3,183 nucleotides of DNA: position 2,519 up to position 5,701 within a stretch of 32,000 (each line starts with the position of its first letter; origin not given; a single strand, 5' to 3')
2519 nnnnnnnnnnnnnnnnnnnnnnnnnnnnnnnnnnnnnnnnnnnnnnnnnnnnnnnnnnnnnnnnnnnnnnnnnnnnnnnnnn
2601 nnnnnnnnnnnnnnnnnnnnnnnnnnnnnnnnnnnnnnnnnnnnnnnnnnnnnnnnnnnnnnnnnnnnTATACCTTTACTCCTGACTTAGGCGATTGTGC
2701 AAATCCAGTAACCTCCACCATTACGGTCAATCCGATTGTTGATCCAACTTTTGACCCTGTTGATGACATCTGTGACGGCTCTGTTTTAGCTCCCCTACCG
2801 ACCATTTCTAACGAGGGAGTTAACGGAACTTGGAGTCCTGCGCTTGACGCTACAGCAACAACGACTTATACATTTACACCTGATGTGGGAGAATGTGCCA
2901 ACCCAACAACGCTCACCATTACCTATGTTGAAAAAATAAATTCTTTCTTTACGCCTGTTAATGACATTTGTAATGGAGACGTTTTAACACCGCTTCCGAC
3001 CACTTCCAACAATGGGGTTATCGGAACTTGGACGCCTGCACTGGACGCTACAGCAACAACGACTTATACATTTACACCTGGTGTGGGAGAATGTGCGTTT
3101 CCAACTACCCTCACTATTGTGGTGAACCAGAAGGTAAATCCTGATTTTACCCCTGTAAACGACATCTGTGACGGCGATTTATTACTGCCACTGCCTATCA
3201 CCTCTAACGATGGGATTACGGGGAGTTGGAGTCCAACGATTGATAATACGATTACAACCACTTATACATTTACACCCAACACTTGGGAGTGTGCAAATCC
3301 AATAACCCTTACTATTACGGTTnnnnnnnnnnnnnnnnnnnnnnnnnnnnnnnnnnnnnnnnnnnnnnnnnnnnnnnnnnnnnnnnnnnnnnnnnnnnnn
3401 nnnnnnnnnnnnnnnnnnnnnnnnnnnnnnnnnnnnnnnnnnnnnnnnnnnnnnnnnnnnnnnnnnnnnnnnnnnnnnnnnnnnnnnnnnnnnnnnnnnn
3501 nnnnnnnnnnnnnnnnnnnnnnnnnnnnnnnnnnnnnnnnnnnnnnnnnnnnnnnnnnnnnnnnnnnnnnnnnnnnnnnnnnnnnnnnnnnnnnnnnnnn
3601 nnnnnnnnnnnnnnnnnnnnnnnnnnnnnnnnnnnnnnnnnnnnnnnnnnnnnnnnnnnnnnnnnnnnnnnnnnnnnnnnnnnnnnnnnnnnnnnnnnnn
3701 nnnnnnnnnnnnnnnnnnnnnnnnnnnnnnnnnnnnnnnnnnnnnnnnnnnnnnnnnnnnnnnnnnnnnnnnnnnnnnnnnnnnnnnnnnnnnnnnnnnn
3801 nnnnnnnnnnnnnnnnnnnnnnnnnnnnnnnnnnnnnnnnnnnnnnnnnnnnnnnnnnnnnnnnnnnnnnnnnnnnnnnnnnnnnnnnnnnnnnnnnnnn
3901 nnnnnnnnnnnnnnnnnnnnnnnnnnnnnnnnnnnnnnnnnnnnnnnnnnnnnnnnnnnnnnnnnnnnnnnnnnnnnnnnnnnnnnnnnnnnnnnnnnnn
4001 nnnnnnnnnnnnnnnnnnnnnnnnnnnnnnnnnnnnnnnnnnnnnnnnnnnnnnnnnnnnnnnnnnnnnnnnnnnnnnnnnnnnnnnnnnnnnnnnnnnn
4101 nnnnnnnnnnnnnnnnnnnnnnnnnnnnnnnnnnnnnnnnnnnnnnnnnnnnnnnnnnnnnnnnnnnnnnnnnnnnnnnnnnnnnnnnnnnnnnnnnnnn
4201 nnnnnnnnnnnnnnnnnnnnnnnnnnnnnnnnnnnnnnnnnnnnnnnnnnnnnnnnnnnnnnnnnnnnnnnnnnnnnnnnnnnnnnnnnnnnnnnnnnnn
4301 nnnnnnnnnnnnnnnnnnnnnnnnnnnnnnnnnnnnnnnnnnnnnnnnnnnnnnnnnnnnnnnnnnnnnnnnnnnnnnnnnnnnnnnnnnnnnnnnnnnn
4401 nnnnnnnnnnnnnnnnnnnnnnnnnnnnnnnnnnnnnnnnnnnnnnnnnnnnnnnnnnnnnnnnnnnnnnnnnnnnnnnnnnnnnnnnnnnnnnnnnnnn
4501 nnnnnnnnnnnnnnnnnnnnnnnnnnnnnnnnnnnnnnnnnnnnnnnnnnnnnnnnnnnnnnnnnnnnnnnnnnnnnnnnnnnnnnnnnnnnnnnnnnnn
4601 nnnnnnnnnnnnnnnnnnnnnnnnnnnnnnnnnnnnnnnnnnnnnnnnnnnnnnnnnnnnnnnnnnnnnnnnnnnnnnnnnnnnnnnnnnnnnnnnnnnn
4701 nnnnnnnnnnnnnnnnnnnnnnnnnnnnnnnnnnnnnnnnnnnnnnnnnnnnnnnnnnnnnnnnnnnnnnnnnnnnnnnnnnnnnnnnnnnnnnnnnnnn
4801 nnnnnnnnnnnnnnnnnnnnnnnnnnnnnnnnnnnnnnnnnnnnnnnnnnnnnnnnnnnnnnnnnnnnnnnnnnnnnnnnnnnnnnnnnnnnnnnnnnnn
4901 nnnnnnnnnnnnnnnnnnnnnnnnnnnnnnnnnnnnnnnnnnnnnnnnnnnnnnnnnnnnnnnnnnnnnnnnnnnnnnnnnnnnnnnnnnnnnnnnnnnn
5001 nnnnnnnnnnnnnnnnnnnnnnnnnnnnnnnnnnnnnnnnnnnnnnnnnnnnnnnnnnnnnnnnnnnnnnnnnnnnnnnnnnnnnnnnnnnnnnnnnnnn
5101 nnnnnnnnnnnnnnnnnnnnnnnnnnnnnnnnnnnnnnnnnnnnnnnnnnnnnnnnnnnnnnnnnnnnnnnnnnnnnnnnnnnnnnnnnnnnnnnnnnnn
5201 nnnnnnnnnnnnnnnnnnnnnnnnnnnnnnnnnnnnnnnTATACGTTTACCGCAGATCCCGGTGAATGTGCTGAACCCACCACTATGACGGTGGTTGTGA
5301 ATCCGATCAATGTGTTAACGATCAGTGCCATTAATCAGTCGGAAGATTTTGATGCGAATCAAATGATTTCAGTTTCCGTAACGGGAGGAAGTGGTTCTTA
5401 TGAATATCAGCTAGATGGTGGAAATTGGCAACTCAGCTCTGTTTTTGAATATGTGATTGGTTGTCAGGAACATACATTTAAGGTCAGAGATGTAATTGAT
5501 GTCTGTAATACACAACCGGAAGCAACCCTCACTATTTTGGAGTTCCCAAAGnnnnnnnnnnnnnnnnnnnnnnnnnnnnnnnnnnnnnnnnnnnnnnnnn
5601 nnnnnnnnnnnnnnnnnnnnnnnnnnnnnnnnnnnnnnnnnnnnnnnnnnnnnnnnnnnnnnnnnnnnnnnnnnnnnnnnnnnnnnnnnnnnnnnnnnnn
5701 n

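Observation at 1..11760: Head-to-tail array of four lectin-headed T9SS adhesin paralogs in graded states: intact, frameshifted and decayed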

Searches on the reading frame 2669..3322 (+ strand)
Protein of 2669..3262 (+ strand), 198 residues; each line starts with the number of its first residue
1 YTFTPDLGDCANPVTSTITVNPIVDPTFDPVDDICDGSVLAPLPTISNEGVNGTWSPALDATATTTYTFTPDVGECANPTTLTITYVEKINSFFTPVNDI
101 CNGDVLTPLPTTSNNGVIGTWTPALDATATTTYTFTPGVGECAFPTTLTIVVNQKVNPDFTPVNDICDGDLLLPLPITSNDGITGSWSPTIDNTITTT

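Call 60: search_protein_families(library=pfam, proteins=[window:2669-3262:+], max_evalue=1)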
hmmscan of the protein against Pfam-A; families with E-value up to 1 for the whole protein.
window:2669-3262:+ (198 aa): 4 families
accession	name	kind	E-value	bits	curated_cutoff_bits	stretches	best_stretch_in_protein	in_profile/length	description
PF14653.11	IGFL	-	0.00033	21.1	25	0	25-67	13-55/83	Insulin growth factor-like family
PF25354.1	Ig_NUP210_16th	-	0.0063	16.4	27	0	44-57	21-34/72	NUP210-like, Ig-like domain 16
PF24458.1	DUF7573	-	0.15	12.4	30.2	0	63-77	1-15/39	Domain of unknown function (DUF7573)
PF16027.10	DUF4786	-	0.32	12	27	0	65-115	29-80/169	Domain of unknown function (DUF4786)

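Call 61: search_solved_structures(query=window:2669-3262:+, max_evalue=1)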
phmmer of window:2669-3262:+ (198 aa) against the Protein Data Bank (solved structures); distinct sequences matched with E-value up to 1: 3.
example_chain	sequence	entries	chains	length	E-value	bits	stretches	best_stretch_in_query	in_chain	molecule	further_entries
5i8l_A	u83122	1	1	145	0.00013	25.2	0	27-61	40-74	Lysozyme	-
3aag_A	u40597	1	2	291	0.35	14.1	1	67-118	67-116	General glycosylation pathway protein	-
5z7m_A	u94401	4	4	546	0.47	13.6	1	44-115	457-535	Chitinase A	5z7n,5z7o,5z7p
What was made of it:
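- Tried and rejected: The IGFL and NUP210-Ig hits are spurious or sub-threshold (calls 60, 61).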

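Call 68: predict_structure(alignment_id=A3)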
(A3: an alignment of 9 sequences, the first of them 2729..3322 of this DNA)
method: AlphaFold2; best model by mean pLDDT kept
length: 198 residues; sequences in the alignment: 9
mean_pLDDT: 87.0   pTM: 0.64
mean pLDDT of the five models: 87.0, 82.5, 75.6, 74.5, 68.6
residues with pLDDT >= 90: 82; 70-90: 113; 50-70: 3; < 50: 0
segments of 3 or more residues with pLDDT < 50: none
pLDDT, mean of each block of 10 residues (from residue 1): 83 80 91 91 87 91 87 87 85 94 88 90 90 88 78 85 90 79 89 84
secondary structure, 60 per line:
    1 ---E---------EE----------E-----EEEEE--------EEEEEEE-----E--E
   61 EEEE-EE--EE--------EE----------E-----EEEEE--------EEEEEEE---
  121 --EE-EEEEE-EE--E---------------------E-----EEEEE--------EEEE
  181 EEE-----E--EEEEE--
elements in order: E32-36 E45-51 E60-64 E98-102 E111-117 E126-130 E164-168 E177-183 E192-196

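Call 70: fold_search(model_id=the predicted structure, library=pdb)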
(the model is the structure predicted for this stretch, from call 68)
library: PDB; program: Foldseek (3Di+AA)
matches with E <= 10: 542; with E <= 0.001: 0
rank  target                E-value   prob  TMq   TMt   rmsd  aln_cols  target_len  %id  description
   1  7nit_F                1.4e-03  0.96  0.21  0.06  19.2       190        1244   13  X-ray structure of a multidomain BbgIII from Bifidobacterium bifidum (released 2021-12-22)
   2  7nit_D                2.3e-03  0.98  0.24  0.06  19.9       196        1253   15  X-ray structure of a multidomain BbgIII from Bifidobacterium bifidum (released 2021-12-22)
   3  9flx_A                2.9e-03  1.00  0.37  0.25  10.9       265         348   15  CryoEM structure of the fragment-4 (4074-4421) in the grappling hook protein A (GhpA) in the bacterium Aureispira sp.  (released 2024-10-16)
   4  9g8b_A                3.2e-03  0.99  0.34  0.24  11.3       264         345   14  CryoEM structure of the fragment-2 (2892-3236) in the grappling hook protein A (GhpA) in the bacterium Aureispira sp.  (released 2024-10-16)
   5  9flu_A                4.1e-03  0.99  0.37  0.26  10.5       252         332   16  CryoEM structure of the fragment-1 (3402-3733) in the grappling hook protein A (GhpA) in the bacterium Aureispira sp.  (released 2024-10-16)
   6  4hmc                  6.3e-03  0.87  0.24  0.13  11.4       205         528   16  Crystal structure of cold-adapted chitinase from Moritella marina (released 2013-05-01)
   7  9fly_A                8.2e-03  0.96  0.34  0.12  11.8       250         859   14  CryoEM structure of the base (4151-5009) in the grappling hook protein A (GhpA) in the bacterium Aureispira sp. CCB-QB (released 2024-10-16)
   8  4l3a_A                8.7e-03  1.00  0.39  0.20   9.5       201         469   14  Crystal structure of Internalin K (InlK) from Listeria monocytogenes (released 2013-08-28)
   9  5i99                  2.4e-02  0.69  0.31  0.19  13.3       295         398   12  Crystal structure of mouse CNTN3 Ig5-Fn2 domains (released 2016-08-31)
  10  8c8g_B                4.9e-02  0.69  0.29  0.08  10.5       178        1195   12  Cryo-EM structure of BoNT/Wo-NTNH complex (released 2023-10-04)
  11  7tzg_C                4.9e-02  0.18  0.20  0.14  16.0       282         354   11  Structure of human LAG3 in complex with antibody single-chain variable fragment (released 2022-05-11)
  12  6dle_A                6.1e-02  0.44  0.24  0.20  12.6       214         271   12  Crystal structure of IgLON5 homodimer (released 2019-04-10)
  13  2wim_A                6.1e-02  0.41  0.25  0.21  12.3       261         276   10  Crystal structure of NCAM2 IG1-3 (released 2010-08-25)
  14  5t89_Y                7.1e-02  0.33  0.25  0.13  12.9       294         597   10  Crystal structure of VEGF-A in complex with VEGFR-1 domains D1-6 (released 2017-02-01)
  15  3dmk_A                8.3e-02  0.51  0.28  0.10  18.1       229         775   14  Crystal structure of Down Syndrome Cell Adhesion Molecule (DSCAM) isoform 1.30.30, N-terminal eight Ig domains (released 2008-10-07)
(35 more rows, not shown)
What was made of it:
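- Closest known: Aureispira grappling hook protein GhpA. Same: It is among the best Foldseek matches to the repeat model (call 70).
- Repeat fold: AlphaFold2 pLDDT 87, three beta-sandwich beads (call 68), with weak Foldseek hits to tandem Ig arrays including the Aureispira grappling hook protein GhpA (call 70).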

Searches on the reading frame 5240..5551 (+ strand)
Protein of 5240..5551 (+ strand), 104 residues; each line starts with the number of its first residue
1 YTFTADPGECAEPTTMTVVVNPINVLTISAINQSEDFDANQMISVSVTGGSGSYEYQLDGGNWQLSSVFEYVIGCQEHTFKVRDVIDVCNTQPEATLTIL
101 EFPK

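Call 60: search_protein_families(library=pfam, proteins=[window:5240-5551:+], max_evalue=1)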
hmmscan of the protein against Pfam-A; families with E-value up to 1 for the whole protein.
window:5240-5551:+ (104 aa): 2 families
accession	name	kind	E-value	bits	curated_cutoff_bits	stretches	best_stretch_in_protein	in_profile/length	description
PF13573.12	SprB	-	5.6e-06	26.3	28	1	42-62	16-36/37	SprB repeat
PF09260.17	A_amylase_dom_C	-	0.14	12.9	24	1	34-88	12-68/90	Alpha-amylase, domain C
